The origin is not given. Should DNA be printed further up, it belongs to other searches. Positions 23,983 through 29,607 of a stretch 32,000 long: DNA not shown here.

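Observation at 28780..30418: TPS exoprotein carries a class-3-lipase-like C-terminal toxin next to an ankyrin-repeat lipoprotein (candidate toxin/immunity pair)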

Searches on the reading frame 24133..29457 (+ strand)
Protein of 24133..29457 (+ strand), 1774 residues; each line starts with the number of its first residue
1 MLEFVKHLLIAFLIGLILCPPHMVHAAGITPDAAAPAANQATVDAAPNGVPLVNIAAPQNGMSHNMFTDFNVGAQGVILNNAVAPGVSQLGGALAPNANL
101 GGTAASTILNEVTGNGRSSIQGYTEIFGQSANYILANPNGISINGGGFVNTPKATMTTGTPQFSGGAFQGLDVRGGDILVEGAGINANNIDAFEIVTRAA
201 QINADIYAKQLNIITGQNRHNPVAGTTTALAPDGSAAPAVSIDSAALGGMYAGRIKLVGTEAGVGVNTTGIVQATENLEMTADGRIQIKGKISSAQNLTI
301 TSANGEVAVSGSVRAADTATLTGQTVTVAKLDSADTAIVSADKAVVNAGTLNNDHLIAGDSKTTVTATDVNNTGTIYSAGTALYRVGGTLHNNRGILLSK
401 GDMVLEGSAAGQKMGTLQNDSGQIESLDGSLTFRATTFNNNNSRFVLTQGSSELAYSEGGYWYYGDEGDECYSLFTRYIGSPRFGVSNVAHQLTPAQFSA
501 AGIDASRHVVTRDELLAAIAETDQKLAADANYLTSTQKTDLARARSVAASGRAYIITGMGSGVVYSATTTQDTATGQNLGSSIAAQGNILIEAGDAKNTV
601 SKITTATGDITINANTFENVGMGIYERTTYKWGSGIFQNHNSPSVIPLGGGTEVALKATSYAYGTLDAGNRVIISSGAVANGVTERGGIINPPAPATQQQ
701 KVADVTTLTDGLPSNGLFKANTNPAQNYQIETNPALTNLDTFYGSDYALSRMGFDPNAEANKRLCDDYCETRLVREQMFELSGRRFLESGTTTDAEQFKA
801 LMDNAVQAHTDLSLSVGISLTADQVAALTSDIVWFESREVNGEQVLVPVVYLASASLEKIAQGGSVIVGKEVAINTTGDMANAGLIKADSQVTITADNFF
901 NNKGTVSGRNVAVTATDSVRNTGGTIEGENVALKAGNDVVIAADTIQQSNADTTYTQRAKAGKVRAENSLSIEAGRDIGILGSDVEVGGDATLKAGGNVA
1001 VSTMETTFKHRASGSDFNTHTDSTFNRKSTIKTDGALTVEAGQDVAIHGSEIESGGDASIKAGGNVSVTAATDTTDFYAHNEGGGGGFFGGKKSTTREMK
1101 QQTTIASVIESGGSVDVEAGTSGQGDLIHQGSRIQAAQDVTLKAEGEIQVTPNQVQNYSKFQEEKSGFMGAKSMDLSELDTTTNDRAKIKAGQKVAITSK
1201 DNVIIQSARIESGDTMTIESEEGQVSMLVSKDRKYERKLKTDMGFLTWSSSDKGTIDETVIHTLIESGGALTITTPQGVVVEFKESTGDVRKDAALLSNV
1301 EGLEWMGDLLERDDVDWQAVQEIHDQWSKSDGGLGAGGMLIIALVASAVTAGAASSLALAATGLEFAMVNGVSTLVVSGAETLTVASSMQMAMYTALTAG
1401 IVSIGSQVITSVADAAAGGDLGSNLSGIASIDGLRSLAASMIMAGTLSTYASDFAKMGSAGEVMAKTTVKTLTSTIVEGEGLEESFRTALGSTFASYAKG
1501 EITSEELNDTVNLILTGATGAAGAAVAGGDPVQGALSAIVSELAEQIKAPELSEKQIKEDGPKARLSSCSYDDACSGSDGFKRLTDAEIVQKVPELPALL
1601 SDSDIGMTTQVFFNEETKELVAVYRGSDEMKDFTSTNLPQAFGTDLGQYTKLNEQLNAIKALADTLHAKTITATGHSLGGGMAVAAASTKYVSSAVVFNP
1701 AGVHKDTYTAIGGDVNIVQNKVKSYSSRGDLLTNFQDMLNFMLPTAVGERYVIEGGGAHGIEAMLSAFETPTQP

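Call 7: search_protein_families(library=pfam, proteins=[window:24133-29454:+], max_evalue=0.1)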
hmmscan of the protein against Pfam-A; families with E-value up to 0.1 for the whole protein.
window:24133-29454:+ (1774 aa): 6 families
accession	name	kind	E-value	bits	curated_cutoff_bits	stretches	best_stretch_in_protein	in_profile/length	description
PF05860.19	TPS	-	6.9e-46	157.6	33.5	1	27-288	1-252/252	TPS secretion domain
PF13332.12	Fil_haemagg_2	-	2.2e-15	57.6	22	3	1012-1081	3-73/170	Hemagglutinin repeat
PF01764.32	Lipase_3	-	0.0027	18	22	1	1657-1688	51-82/140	Lipase (class 3)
PF05594.20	Fil_haemagg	-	0.022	15.9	21.5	1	1016-1069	6-71/72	Haemagglutinin repeat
PF00561.26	Abhydrolase_1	-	0.056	13.5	25.8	1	1649-1706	50-103/245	alpha/beta hydrolase fold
PF01738.24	DLH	-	0.094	12.7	21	0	1651-1708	76-137/217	Dienelactone hydrolase family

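Call 8: search_protein_families(library=ncbifam, proteins=[window:24133-29454:+], max_evalue=0.1)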
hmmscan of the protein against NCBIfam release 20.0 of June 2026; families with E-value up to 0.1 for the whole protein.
window:24133-29454:+ (1774 aa): 3 families
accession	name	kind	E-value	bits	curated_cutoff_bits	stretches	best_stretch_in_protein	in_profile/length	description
TIGR01901.1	adhes_NPXG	domain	7.2e-17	61.1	29.1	1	64-161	1-78/79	filamentous hemagglutinin N-terminal domain-containing protein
NF047388.1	SA1320_fam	subfamily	3.2e-11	42.4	230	1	1618-1755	1-132/644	SA1320 family protein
TIGR02381.1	cspD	equivalog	0.046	13.7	115.4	0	1019-1057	22-60/68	cold shock domain-containing protein CspD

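Call 42: find_encoding_contigs(protein=window:24133-29457:+, flank=10000, max_places=4)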
Protein window:24133-29457:+ (1774 aa): no gene with exactly this product is on record in the collection.
